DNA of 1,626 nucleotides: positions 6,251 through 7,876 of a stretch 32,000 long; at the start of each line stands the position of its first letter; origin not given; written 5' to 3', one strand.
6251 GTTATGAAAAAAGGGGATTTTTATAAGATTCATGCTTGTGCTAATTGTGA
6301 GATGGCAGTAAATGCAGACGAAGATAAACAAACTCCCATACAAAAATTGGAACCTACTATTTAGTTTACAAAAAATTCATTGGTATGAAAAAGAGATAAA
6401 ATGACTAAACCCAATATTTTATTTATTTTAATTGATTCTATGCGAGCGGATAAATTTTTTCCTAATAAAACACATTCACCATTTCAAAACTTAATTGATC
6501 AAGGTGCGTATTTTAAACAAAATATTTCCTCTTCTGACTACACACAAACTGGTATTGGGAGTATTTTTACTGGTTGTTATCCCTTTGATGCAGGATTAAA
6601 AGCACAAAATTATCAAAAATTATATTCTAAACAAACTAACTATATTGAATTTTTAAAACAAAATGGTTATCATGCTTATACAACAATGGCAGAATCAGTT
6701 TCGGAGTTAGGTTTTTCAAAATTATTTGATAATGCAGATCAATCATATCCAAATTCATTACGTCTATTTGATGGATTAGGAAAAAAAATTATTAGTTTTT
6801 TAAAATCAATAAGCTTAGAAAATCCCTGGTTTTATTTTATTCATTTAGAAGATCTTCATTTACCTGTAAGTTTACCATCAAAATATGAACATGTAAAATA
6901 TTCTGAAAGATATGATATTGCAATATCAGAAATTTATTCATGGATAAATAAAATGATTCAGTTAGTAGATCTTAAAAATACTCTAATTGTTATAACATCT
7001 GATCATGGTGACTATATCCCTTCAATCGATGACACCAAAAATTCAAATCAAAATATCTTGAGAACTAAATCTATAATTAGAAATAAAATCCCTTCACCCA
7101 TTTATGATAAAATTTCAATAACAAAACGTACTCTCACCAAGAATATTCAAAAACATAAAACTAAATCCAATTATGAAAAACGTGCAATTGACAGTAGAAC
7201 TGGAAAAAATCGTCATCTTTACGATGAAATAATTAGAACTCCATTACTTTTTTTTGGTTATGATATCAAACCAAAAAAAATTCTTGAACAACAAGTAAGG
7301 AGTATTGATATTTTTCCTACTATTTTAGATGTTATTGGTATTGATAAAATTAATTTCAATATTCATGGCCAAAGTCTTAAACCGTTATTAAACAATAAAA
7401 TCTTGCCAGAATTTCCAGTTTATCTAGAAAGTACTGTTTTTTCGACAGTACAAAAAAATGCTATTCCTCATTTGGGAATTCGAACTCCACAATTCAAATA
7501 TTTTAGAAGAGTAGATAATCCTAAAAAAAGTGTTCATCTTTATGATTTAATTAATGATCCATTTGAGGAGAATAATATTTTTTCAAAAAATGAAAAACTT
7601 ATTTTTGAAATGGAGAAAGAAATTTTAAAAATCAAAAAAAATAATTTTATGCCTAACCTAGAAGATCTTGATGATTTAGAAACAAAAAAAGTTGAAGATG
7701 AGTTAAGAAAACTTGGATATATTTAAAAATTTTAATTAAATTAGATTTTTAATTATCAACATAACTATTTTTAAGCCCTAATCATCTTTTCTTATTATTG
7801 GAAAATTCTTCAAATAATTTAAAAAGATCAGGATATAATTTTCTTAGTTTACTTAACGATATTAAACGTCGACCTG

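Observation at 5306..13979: Complete 2-hydroxyethylphosphonate-derived phosphonate cluster embedded in surface-glycan genes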

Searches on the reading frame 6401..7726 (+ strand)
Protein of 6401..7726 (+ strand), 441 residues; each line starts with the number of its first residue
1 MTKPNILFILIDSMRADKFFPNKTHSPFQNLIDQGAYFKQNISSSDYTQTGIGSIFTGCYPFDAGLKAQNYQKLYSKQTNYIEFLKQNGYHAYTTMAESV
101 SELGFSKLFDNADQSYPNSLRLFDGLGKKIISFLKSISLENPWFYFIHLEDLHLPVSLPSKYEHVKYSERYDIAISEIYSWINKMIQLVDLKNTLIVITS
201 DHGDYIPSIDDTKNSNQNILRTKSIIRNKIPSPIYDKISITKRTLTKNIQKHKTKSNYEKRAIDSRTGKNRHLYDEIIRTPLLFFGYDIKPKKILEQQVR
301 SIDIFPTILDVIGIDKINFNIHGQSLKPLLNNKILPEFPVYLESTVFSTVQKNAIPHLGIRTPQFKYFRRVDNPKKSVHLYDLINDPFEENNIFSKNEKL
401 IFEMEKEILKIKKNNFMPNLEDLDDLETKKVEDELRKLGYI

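Call 3: search_protein_families(library=pfam, proteins=[window:6401-7726:+], max_evalue=0.01)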
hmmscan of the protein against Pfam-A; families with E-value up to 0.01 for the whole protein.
window:6401-7726:+ (441 aa): 3 families
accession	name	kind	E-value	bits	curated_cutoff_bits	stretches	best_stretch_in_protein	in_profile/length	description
PF00884.28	Sulfatase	-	9.2e-28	97.8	25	1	4-314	1-301/301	Sulfatase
PF16347.10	SGSH_C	-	3.7e-18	66.6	29.3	1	270-413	8-153/154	N-sulphoglucosamine sulphohydrolase, C-terminal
PF01663.27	Phosphodiest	-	1.7e-06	28.4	23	1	7-261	2-275/342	Type I phosphodiesterase / nucleotide pyrophosphatase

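Call 7: search_protein_families(library=ncbifam, proteins=[window:6401-7726:+], max_evalue=0.001)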
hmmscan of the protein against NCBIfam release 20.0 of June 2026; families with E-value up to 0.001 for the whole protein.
window:6401-7726:+ (441 aa): 5 families
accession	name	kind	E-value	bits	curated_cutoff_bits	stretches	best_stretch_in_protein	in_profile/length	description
TIGR03417.1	chol_sulfatase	equivalog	2.9e-15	56.1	433.45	1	272-398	304-424/500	choline-sulfatase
NF010322.0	PRK13759.1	equivalog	2.6e-13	49.3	481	2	290-408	341-453/486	arylsulfatase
NF045661.1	HdlasePehA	equivalog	1.1e-08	34.1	900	0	275-333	336-395/506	phosphoric/sulfuric ester hydrolase PehA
NF038282.1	LapC_YejM_PbgA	exception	1.7e-08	33.2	825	1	3-241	258-489/584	LPS biosynthesis-modulating metalloenzyme YejM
NF038075.1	fam_STM4013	hypoth_equivalog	2.8e-06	27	250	0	130-204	159-234/261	STM4013/SEN3800 family hydrolase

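Call 51: search_solved_structures(query=window:6401-7726:+, max_evalue=0.001, show_alignments=3)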
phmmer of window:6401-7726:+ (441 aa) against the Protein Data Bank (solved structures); distinct sequences matched with E-value up to 0.001: 23.
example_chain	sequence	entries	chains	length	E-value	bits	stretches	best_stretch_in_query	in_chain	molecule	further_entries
6hr5_A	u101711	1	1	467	1.1e-14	57.5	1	273-398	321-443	Alpha-L-rhamnosidase/sulfatase (GH78)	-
6pt6_B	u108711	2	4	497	5.9e-11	45.2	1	269-395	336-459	exo-2S-iota carrageenan S1 sulfatase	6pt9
2qzu_A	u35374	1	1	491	6.4e-11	45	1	268-408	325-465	Putative sulfatase yidJ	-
6ptk_A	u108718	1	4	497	7.8e-11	44.8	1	269-395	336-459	exo-2S-iota carrageenan S1 sulfatase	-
6pt4_B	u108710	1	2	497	1.1e-10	44.3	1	269-395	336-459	exo-2S-iota carrageenan S1 sulfatase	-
7p24_AAA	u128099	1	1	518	1.1e-10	44.3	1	270-411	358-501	Mucin-desulfating sulfatase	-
5g2v_A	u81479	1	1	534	1.8e-10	43.6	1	270-415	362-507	N-ACETYLGLUCOSAMINE-6-SULFATASE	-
7stt_A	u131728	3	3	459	2.5e-09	39.8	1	266-399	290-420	N-acetylgalactosamine-6-sulfatase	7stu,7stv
6j66_A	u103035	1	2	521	3.2e-08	36.2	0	266-409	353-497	Chondroitin sulfate/dermatan sulfate 4-O-endosulfatase protein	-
4upk_A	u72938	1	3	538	6.1e-08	35.2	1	271-337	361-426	PHOSPHONATE MONOESTER HYDROLASE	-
9fvt_A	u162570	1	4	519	8.5e-08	34.8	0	273-343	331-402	Sulfatase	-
3b5q_A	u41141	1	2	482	8.5e-08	34.8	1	269-395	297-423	Putative sulfatase yidJ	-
5g2t_A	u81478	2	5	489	8.9e-08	34.7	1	269-395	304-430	2-O GLYCOSAMINOGLYCAN SULFATASE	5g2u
7pth_A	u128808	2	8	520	3.7e-07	32.7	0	274-394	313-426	Choline sulfatase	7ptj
6fny_A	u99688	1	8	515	7e-07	31.7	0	273-394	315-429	Choline-sulfatase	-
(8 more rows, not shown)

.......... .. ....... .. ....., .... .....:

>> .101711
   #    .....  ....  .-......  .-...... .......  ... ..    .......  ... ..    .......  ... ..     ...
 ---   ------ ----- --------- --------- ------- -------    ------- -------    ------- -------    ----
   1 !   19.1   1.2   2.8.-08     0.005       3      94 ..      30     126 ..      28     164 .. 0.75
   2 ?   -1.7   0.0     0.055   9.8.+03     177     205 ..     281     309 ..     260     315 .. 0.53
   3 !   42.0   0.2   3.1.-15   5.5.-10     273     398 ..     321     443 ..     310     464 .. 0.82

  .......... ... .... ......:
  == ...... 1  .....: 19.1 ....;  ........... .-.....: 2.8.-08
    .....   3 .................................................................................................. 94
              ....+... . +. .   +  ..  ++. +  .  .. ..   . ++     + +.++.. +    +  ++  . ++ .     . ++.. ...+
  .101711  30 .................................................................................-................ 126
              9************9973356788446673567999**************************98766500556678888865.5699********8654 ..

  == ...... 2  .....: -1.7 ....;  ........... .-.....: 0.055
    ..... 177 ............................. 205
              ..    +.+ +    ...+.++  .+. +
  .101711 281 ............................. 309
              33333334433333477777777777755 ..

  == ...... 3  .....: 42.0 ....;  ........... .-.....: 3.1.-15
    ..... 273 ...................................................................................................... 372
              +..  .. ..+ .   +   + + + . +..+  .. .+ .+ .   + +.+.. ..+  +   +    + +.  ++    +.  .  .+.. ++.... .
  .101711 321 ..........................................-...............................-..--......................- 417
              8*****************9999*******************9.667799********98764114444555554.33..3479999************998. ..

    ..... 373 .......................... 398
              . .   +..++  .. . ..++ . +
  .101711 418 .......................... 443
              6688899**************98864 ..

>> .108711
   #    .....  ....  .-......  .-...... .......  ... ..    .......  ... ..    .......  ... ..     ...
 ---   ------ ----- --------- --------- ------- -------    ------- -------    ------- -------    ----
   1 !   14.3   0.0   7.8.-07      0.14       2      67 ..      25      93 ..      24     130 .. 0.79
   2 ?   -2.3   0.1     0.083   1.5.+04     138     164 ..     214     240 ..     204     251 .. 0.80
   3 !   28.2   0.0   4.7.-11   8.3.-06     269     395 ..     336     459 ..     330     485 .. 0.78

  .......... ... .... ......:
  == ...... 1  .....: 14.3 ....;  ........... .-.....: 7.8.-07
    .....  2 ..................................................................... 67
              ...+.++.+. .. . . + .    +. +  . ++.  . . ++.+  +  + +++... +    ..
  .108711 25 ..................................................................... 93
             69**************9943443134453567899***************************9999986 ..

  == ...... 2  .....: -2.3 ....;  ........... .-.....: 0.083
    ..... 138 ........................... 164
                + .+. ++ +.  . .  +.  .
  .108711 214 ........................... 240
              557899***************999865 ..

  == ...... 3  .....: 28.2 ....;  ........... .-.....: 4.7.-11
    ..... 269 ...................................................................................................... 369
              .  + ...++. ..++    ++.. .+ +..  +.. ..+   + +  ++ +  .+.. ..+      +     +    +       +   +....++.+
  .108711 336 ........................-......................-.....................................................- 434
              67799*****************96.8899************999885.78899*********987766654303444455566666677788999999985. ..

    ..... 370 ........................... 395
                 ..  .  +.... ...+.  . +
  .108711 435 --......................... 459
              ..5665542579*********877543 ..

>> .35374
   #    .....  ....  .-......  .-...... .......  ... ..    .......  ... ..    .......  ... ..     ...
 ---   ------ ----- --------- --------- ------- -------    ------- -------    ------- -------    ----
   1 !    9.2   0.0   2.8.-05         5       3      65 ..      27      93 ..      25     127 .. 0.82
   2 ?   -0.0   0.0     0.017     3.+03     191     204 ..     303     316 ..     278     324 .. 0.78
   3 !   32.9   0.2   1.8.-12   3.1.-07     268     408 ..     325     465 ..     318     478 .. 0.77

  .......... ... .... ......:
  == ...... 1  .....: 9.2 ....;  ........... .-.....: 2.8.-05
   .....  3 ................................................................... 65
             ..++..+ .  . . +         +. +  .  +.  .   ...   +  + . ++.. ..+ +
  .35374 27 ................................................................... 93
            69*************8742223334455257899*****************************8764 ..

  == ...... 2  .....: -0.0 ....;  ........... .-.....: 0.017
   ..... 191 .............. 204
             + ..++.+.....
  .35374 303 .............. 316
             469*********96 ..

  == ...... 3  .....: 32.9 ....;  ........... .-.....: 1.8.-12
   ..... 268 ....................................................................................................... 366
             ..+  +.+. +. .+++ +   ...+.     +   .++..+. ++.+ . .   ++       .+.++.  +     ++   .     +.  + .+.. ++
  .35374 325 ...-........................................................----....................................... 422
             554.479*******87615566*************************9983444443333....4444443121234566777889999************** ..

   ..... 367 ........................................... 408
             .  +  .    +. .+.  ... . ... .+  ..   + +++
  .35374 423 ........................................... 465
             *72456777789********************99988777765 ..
